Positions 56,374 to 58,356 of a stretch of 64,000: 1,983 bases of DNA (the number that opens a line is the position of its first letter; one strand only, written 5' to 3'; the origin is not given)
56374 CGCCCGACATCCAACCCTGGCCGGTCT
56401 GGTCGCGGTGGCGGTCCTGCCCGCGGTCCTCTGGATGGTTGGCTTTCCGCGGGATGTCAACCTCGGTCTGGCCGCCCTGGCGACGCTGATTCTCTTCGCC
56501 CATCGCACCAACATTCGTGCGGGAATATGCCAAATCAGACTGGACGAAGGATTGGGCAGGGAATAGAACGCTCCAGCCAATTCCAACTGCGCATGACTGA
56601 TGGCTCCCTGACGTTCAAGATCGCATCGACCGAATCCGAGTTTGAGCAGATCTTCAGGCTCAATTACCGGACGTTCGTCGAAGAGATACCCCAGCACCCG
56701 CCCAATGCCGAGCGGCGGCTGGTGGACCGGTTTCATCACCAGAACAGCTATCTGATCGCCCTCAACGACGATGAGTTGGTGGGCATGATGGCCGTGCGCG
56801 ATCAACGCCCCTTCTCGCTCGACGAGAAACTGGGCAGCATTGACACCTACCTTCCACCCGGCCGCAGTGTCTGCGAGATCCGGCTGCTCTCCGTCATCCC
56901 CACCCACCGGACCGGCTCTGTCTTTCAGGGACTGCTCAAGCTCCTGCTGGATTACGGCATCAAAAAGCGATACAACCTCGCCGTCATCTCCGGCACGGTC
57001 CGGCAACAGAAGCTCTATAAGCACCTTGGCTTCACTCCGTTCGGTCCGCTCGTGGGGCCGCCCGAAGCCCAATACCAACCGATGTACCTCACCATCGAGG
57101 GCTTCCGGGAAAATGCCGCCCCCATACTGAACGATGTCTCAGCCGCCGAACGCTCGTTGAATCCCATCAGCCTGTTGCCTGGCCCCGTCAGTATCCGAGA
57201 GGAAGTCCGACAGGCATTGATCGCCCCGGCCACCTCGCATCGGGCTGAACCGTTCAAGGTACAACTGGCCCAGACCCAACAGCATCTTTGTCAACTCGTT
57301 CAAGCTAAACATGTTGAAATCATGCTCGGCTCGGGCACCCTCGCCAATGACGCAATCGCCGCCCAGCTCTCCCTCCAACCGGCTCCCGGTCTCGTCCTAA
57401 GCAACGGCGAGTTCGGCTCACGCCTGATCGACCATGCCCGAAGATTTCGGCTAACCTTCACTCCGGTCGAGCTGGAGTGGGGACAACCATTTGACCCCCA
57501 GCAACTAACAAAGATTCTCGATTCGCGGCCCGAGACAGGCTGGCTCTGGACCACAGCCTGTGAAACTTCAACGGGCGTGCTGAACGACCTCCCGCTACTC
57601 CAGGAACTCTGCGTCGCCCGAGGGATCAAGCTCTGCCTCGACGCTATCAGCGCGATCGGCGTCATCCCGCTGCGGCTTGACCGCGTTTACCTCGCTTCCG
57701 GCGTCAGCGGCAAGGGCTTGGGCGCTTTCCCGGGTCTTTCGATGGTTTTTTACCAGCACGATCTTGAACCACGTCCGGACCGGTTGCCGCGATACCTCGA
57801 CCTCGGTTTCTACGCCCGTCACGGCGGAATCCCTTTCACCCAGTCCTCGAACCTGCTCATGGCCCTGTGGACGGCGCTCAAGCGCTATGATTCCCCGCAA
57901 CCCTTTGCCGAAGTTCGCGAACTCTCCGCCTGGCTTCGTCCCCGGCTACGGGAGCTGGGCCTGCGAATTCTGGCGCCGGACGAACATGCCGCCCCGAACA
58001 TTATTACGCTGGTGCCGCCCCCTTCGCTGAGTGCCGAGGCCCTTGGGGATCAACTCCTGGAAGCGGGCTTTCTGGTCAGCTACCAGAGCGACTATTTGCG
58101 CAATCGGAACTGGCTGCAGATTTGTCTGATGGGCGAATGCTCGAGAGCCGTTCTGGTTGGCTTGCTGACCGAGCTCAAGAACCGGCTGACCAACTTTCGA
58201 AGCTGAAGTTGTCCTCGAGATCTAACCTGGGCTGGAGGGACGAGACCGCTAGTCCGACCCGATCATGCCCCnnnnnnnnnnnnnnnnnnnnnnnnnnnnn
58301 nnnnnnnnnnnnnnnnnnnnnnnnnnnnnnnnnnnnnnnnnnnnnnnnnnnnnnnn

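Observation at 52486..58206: Candidate bacterial ceramide/sphingolipid-like lipid cluster including a GNAT-like N-acyltransferase fused to a class-V aminotransferase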

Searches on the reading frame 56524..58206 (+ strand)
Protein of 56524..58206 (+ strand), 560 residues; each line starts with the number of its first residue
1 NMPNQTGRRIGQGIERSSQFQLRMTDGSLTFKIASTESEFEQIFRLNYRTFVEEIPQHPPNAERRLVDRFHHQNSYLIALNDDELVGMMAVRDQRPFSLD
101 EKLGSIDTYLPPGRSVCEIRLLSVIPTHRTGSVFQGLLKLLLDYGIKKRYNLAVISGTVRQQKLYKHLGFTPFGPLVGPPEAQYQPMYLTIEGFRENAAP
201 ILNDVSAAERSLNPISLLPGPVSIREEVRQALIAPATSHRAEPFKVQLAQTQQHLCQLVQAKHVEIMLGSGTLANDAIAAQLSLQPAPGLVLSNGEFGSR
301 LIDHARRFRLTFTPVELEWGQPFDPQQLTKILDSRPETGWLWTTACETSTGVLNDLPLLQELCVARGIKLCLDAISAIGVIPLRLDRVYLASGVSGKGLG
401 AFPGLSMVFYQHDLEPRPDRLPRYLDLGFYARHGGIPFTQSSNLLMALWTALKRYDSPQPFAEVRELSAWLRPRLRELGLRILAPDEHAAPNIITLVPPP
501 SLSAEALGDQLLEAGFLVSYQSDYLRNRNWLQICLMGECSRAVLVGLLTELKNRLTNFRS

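Call 3: search_protein_families(library=pfam, proteins=[window:56524-58206:+], max_evalue=0.01)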
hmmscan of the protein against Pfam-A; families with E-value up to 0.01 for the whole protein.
window:56524-58206:+ (560 aa): 8 families
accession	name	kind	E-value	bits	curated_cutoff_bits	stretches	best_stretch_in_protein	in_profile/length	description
PF21926.2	FeeM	-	2.4e-10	40.9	27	1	42-185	1-150/158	N-acyl amino acid synthase FeeM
PF00266.25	Aminotran_5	-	3.1e-08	33.5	21.5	1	236-412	33-215/371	Aminotransferase class-V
PF13444.12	Acetyltransf_5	-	9.3e-08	33.1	22.4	1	46-138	1-101/102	Acetyltransferase (GNAT) domain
PF00583.31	Acetyltransf_1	-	4.8e-07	30.5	20.7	1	41-170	2-116/116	Acetyltransferase (GNAT) family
PF13527.13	Acetyltransf_9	-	2.2e-06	28.1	25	1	35-94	5-61/127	Acetyltransferase (GNAT) domain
PF00155.27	Aminotran_1_2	-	4.8e-05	23.1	19.7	1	235-379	30-191/361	Aminotransferase class I and II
PF13508.13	Acetyltransf_7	-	0.0039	18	27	0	74-171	3-83/84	Acetyltransferase (GNAT) domain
PF13673.13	Acetyltransf_10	-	0.0097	16.3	23.6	0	65-189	21-126/128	Acetyltransferase (GNAT) domain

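Call 4: search_protein_families(library=ncbifam, proteins=[window:56524-58206:+], max_evalue=0.01)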
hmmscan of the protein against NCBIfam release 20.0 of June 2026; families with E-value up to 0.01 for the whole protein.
window:56524-58206:+ (560 aa): 6 families
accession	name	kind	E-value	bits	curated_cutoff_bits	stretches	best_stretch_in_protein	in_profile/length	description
TIGR03301.1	PhnW-AepZ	equivalog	4.7e-42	144.6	360.8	1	217-552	3-352/355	2-aminoethylphosphonate aminotransferase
TIGR02326.1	transamin_PhnW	equivalog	3.1e-26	92.3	400.8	1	213-552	3-357/363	2-aminoethylphosphonate--pyruvate transaminase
NF010006.0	PRK13479.1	equivalog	3.6e-26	92.1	296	1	213-550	5-356/369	2-aminoethylphosphonate--pyruvate transaminase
NF045640.1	AspGlyoxATaseBhcA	equivalog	1.1e-17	64.1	650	1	212-487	4-295/395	L-aspartate--glyoxylate aminotransferase BhcA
NF046070.1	PyrdoxPyrvTramin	equivalog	3.7e-16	58.9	600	1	214-538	6-346/369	pyridoxamine--pyruvate transaminase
TIGR04343.1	egtE_PLP_lyase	equivalog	0.0029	16.5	400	1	258-381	66-187/370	ergothioneine biosynthesis PLP-dependent enzyme EgtE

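Call 7: find_homologous_proteins(query=window:56593-58203:+)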
Query window:56593-58203:+ (537 aa): 6244 proteins with E <= 0.001 among 8000 candidates; the best 120 are listed.
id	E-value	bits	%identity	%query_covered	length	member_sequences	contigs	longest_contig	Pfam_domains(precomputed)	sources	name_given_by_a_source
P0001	0.0e+0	1222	100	100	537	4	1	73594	PF13444.13,PF21926.3,PF00266.26,PF13527.14,PF00583.32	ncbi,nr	ncbi:MAG: aminotransferase class V-fold PLP-dependent enzyme [Verrucomicrobia bacterium]|nr:aminotra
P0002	3.4e-290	981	79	100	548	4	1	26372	PF13444.13,PF21926.3,PF13527.14,PF00583.32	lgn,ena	-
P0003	1.8e-286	969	79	99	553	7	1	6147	PF13444.13,PF21926.3,PF00266.26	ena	-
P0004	1.7e-261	886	73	99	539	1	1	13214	PF13444.13,PF21926.3,PF13527.14,PF00583.32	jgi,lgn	jgi:aspartate aminotransferase-like enzyme/predicted N-acetyltransferase YhbS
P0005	3.8e-257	872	71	99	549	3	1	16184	PF13444.13,PF21926.3,PF00266.26,PF13527.14,PF00583.32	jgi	jgi:aspartate aminotransferase-like enzyme/predicted N-acetyltransferase YhbS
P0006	6.7e-257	871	72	98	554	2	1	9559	PF13444.13,PF21926.3,PF00266.26,PF13527.14,PF00583.32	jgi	jgi:aspartate aminotransferase-like enzyme/predicted N-acetyltransferase YhbS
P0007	1.1e-255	867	72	99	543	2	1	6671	PF13673.14,PF13444.13,PF13508.14,PF21926.3,PF13527.14,PF00583.32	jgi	jgi:aspartate aminotransferase-like enzyme/GNAT superfamily N-acetyltransferase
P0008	8.9e-254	861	71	98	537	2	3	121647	PF13444.13,PF21926.3,PF00266.26,PF00583.32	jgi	jgi:aspartate aminotransferase-like enzyme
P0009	1.5e-251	853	71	98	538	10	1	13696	PF13444.13,PF21926.3,PF00583.32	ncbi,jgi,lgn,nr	ncbi:MAG TPA: GNAT family N-acetyltransferase [Candidatus Angelobacter sp.]|nr:GNAT family N-acetylt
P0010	1.8e-251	853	70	98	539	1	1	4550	PF13444.13,PF21926.3,PF00266.26,PF13527.14,PF00583.32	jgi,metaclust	metaclust:\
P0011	2.6e-251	853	71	98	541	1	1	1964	PF13444.13,PF21926.3,PF00266.26,PF13527.14,PF00583.32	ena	-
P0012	4.5e-251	852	71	98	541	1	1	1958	PF13444.13,PF21926.3,PF00266.26,PF13527.14,PF00583.32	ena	-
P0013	4.6e-251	852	70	98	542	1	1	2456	PF13444.13,PF21926.3,PF00266.26,PF13527.14,PF00583.32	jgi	jgi:aspartate aminotransferase-like enzyme/predicted N-acetyltransferase YhbS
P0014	4.7e-251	852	71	98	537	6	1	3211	PF13444.13,PF21926.3,PF00266.26,PF00583.32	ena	-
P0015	2.3e-250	850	70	98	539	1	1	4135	PF13444.13,PF21926.3,PF00583.32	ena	-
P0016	2.7e-250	849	70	98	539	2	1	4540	PF13444.13,PF21926.3,PF00266.26,PF13527.14,PF00583.32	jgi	-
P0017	4.2e-250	849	71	98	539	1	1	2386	PF13444.13,PF21926.3,PF00266.26,PF00583.32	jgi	jgi:aspartate aminotransferase-like enzyme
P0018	1.3e-249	847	70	98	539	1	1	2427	PF13444.13,PF21926.3,PF00266.26,PF00583.32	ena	-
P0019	1.3e-249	847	71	98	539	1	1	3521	PF13444.13,PF21926.3,PF00266.26,PF13527.14,PF00583.32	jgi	jgi:aspartate aminotransferase-like enzyme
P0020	3.4e-249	846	70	98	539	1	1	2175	PF13444.13,PF21926.3,PF00266.26,PF00583.32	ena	-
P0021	3.5e-249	846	70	98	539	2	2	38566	PF13444.13,PF21926.3,PF13527.14,PF00583.32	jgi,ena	jgi:aspartate aminotransferase-like enzyme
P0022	4.1e-249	845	69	99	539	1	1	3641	PF13444.13,PF21926.3,PF00583.32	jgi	-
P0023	6.0e-249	845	70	98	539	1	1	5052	PF13444.13,PF21926.3,PF00266.26,PF00583.32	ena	-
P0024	1.1e-248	844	70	98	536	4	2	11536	PF13444.13,PF21926.3,PF00583.32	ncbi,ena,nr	ncbi:MAG: aminotransferase V [Verrucomicrobia bacterium]|nr:MAG: aminotransferase V [Verrucomicrobio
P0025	1.2e-248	844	69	98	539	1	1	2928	PF13444.13,PF21926.3,PF00266.26,PF00583.32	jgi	jgi:aspartate aminotransferase-like enzyme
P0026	1.4e-248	844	69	98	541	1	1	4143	PF13444.13,PF21926.3,PF00583.32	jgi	-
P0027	1.4e-248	844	70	98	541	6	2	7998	PF13444.13,PF21926.3,PF13527.14,PF00583.32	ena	-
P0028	1.6e-248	844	70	98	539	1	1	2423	PF13444.13,PF21926.3,PF00266.26,PF00583.32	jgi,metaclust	metaclust:\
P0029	1.9e-248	843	70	98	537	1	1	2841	PF13444.13,PF21926.3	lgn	-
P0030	2.4e-248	843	69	99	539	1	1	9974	PF13444.13,PF21926.3,PF00266.26,PF13527.14,PF00583.32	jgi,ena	jgi:aspartate aminotransferase-like enzyme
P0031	3.0e-248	843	70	98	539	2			PF13444.13,PF21926.3,PF00266.26,PF13527.14,PF00583.32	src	-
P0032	5.7e-248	842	69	99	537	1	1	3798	PF13444.13,PF21926.3,PF00266.26,PF13527.14,PF00583.32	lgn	-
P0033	8.0e-248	841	70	98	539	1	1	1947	PF13444.13,PF21926.3,PF00266.26,PF13527.14,PF00583.32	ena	-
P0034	1.1e-247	841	69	98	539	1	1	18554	PF13444.13,PF21926.3,PF00583.32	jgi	jgi:aspartate aminotransferase-like enzyme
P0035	1.2e-247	841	70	98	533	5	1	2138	PF13444.13,PF21926.3,PF00583.32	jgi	jgi:aspartate aminotransferase-like enzyme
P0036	1.4e-247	840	70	98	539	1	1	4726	PF13444.13,PF21926.3,PF13527.14,PF00583.32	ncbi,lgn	-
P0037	1.4e-247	840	69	98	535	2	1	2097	PF13444.13,PF21926.3,PF00583.32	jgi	-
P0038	2.1e-247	840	70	98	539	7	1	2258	PF13444.13,PF21926.3,PF00266.26,PF00583.32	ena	-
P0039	2.4e-247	840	69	98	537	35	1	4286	PF13444.13,PF21926.3,PF00266.26,PF00583.32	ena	-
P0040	2.9e-247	839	70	98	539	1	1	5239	PF13444.13,PF21926.3,PF00266.26,PF13527.14,PF00583.32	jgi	-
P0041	5.0e-247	839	70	98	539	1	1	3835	PF13444.13,PF21926.3,PF00266.26,PF00583.32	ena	-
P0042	6.4e-247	838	70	98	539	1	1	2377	PF13444.13,PF21926.3,PF00266.26,PF00583.32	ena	-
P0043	7.1e-247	838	70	98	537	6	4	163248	PF13444.13,PF21926.3,PF00266.26,PF00583.32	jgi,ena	jgi:aspartate aminotransferase-like enzyme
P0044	1.3e-246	837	69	98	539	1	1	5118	PF13444.13,PF21926.3,PF00266.26,PF13527.14,PF00583.32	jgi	jgi:aspartate aminotransferase-like enzyme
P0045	1.8e-246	837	69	99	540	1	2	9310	PF13444.13,PF21926.3,PF00266.26,PF00583.32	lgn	-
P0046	4.2e-246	836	69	99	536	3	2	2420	PF13444.13,PF21926.3,PF00266.26,PF00583.32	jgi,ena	-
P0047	4.9e-246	835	69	98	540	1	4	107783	PF13444.13,PF21926.3,PF00266.26,PF13527.14,PF00583.32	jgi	-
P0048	5.7e-246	835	69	98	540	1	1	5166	PF13444.13,PF21926.3,PF00266.26,PF13527.14,PF00583.32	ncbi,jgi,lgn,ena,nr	ncbi:MAG TPA: aminotransferase class V-fold PLP-dependent enzyme [Candidatus Nitrosotalea sp.]|nr:am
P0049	9.9e-246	834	69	98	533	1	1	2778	PF13444.13,PF21926.3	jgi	jgi:aspartate aminotransferase-like enzyme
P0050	1.1e-245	834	69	100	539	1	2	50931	PF13444.13,PF21926.3,PF00266.26,PF13527.14,PF00583.32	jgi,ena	jgi:aspartate aminotransferase-like enzyme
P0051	1.1e-245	834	70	98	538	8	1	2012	PF13673.14,PF13444.13,PF21926.3,PF00266.26,PF13527.14,PF00583.32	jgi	-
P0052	1.5e-245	834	70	98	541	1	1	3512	PF13444.13,PF21926.3,PF13527.14,PF00583.32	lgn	-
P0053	9.5e-245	831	68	98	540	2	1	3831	PF13444.13,PF21926.3,PF00266.26,PF13527.14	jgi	-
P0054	1.5e-244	830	69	98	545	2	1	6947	PF13444.13,PF21926.3,PF00266.26,PF00583.32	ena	-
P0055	1.7e-244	830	69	98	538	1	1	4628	PF13673.14,PF13444.13,PF21926.3,PF00266.26,PF00583.32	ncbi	-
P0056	2.6e-244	830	68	98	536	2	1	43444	PF13444.13,PF21926.3,PF00266.26,PF13527.14,PF00583.32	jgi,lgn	jgi:aspartate aminotransferase-like enzyme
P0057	2.7e-244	830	69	99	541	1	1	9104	PF13444.13,PF00155.28,PF21926.3,PF00266.26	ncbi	-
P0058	6.8e-244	828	69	98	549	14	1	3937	PF13444.13,PF21926.3,PF13527.14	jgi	-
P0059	6.2e-243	825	68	99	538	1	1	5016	PF13444.13,PF21926.3,PF00266.26,PF13527.14,PF00583.32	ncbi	-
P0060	1.4e-242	824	70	98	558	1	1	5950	PF13444.13,PF21926.3,PF00266.26,PF00583.32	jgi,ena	-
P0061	3.7e-242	822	69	98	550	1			PF13444.13,PF21926.3,PF00266.26,PF00583.32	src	-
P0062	4.6e-242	822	68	100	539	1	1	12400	PF13444.13,PF00155.28,PF21926.3,PF00266.26,PF13527.14,PF00583.32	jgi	-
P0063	4.8e-242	822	68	99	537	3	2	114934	PF13444.13,PF21926.3,PF00266.26,PF13527.14,PF00583.32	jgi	jgi:aspartate aminotransferase-like enzyme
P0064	1.8e-241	820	69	98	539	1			PF13444.13,PF21926.3,PF00266.26,PF00583.32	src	-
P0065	5.4e-240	815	68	96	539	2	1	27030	PF13444.13,PF21926.3,PF00583.32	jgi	jgi:aspartate aminotransferase-like enzyme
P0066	8.9e-240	815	67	96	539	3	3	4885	PF13444.13,PF21926.3,PF00266.26,PF00583.32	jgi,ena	jgi:aspartate aminotransferase-like enzyme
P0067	9.6e-240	815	68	100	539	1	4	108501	PF13444.13,PF21926.3,PF00266.26,PF00583.32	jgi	jgi:aspartate aminotransferase-like enzyme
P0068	8.1e-239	811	68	99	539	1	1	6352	PF13444.13,PF00155.28,PF21926.3,PF00266.26,PF00583.32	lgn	-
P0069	8.7e-239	811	68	98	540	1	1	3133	PF13444.13,PF21926.3,PF13527.14,PF00583.32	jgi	jgi:aspartate aminotransferase-like enzyme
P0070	8.3e-238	808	67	96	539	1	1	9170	PF13444.13,PF21926.3,PF00266.26,PF13527.14,PF00583.32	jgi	jgi:aspartate aminotransferase-like enzyme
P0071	4.7e-237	806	67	98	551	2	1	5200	PF13444.13,PF21926.3,PF00266.26,PF13527.14,PF00583.32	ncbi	-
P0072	1.3e-236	804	66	98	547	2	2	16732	PF13444.13,PF21926.3,PF00266.26,PF13527.14,PF00583.32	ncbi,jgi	-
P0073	1.4e-233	794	65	98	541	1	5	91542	PF13444.13,PF21926.3,PF13527.14,PF00583.32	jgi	jgi:aspartate aminotransferase-like enzyme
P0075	1.0e-220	752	71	87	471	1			PF13444.13,PF21926.3,PF00583.32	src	-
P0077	1.5e-218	745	62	98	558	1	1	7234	PF13444.13,PF21926.3,PF00266.26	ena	-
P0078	7.9e-218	742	62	98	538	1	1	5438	PF13444.13,PF21926.3,PF00266.26,PF00583.32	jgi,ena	-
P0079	1.1e-215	735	63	98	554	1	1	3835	PF13444.13,PF21926.3,PF00266.26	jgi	-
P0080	6.5e-210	716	61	98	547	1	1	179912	PF13444.13,PF21926.3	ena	-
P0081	1.6e-209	715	60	98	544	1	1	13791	PF13444.13,PF21926.3,PF00266.26,PF13527.14,PF00583.32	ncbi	-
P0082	1.4e-203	695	60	98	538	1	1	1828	PF13444.13,PF21926.3,PF00266.26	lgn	-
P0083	1.6e-203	695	59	98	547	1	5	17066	PF13444.13,PF21926.3,PF00266.26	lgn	-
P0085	3.7e-199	681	57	98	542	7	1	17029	PF13444.13,PF21926.3,PF00266.26,PF00583.32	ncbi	-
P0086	9.0e-198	676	58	98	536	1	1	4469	PF13444.13,PF21926.3,PF00266.26,PF13527.14,PF00583.32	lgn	-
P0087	1.6e-197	675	58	98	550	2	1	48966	PF13444.13,PF21926.3,PF00266.26,PF00583.32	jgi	jgi:aspartate aminotransferase-like enzyme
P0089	2.5e-196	671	60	97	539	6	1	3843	PF13444.13,PF21926.3,PF00266.26,PF13527.14,PF00583.32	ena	-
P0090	3.3e-196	671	57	99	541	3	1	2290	PF13444.13,PF21926.3,PF13527.14,PF00583.32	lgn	-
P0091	1.4e-195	669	57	98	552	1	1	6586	PF13444.13,PF21926.3,PF00266.26,PF00583.32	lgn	-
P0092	1.7e-195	669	60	97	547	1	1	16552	PF13444.13,PF21926.3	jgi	jgi:aspartate aminotransferase-like enzyme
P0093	1.8e-195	668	56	98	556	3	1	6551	PF13444.13,PF21926.3,PF00266.26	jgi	-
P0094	3.3e-195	668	58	99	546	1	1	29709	PF13444.13,PF21926.3,PF13527.14,PF00583.32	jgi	jgi:aspartate aminotransferase-like enzyme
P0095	3.6e-195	667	59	97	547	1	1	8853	PF13444.13,PF21926.3,PF00266.26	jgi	jgi:aspartate aminotransferase-like enzyme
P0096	5.4e-195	667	56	98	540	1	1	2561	PF13673.14,PF13444.13,PF21926.3,PF00266.26,PF00583.32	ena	-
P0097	7.7e-195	666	58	98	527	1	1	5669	PF13444.13,PF21926.3,PF00583.32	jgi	jgi:aspartate aminotransferase-like enzyme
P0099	1.0e-194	666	57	99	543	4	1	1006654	PF13444.13,PF21926.3,PF00266.26,PF00583.32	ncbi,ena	-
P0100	1.2e-194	666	56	98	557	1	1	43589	PF13444.13,PF21926.3,PF00266.26,PF13527.14,PF00583.32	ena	-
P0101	1.4e-194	665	57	98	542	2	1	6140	PF13444.13,PF21926.3,PF00266.26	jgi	jgi:aspartate aminotransferase-like enzyme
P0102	1.5e-194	665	57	98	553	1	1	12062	PF13444.13,PF21926.3,PF00266.26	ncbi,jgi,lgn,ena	-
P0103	2.5e-194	665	58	96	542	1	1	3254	PF13444.13,PF21926.3,PF00266.26,PF00583.32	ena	-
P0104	2.5e-194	665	57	98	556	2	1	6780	PF13444.13,PF21926.3,PF00266.26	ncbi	-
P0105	2.9e-194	664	57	98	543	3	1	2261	PF13444.13,PF21926.3,PF00266.26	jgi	jgi:aspartate aminotransferase-like enzyme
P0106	3.2e-194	664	57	97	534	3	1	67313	PF13444.13,PF21926.3,PF00266.26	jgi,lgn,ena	-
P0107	3.8e-194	664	56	98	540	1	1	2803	PF13444.13,PF21926.3,PF00266.26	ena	-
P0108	4.0e-194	664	58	96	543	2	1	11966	PF13444.13,PF21926.3,PF00583.32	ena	-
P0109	4.8e-194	664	57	97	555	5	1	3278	PF13444.13,PF21926.3,PF00266.26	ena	-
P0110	8.6e-194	663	57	98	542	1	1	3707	PF13444.13,PF21926.3,PF00266.26,PF00583.32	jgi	jgi:aspartate aminotransferase-like enzyme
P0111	1.5e-193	662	55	98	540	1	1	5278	PF13444.13,PF21926.3,PF00266.26,PF00583.32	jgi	jgi:aspartate aminotransferase-like enzyme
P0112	1.9e-193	662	55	99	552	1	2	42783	PF13444.13,PF21926.3,PF00266.26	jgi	-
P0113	2.0e-193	662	57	97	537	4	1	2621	PF13444.13,PF21926.3,PF00583.32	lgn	-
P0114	2.5e-193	661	57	98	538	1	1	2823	PF13444.13,PF21926.3,PF00266.26,PF00583.32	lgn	-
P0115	2.5e-193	661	58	98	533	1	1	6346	PF13444.13,PF21926.3,PF13527.14,PF00583.32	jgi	-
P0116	3.0e-193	661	58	96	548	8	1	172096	PF13444.13,PF21926.3,PF00266.26,PF00583.32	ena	-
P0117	3.1e-193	661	58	98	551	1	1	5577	PF13444.13,PF21926.3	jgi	jgi:aspartate aminotransferase-like enzyme/GNAT superfamily N-acetyltransferase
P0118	3.6e-193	661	58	98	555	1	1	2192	PF13444.13,PF21926.3,PF00266.26,PF13527.14,PF00583.32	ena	-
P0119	4.0e-193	661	59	96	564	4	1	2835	PF13444.13,PF21926.3,PF00266.26,PF00583.32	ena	-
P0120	9.6e-193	659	59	98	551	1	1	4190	PF13444.13,PF21926.3,PF00583.32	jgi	jgi:aspartate aminotransferase-like enzyme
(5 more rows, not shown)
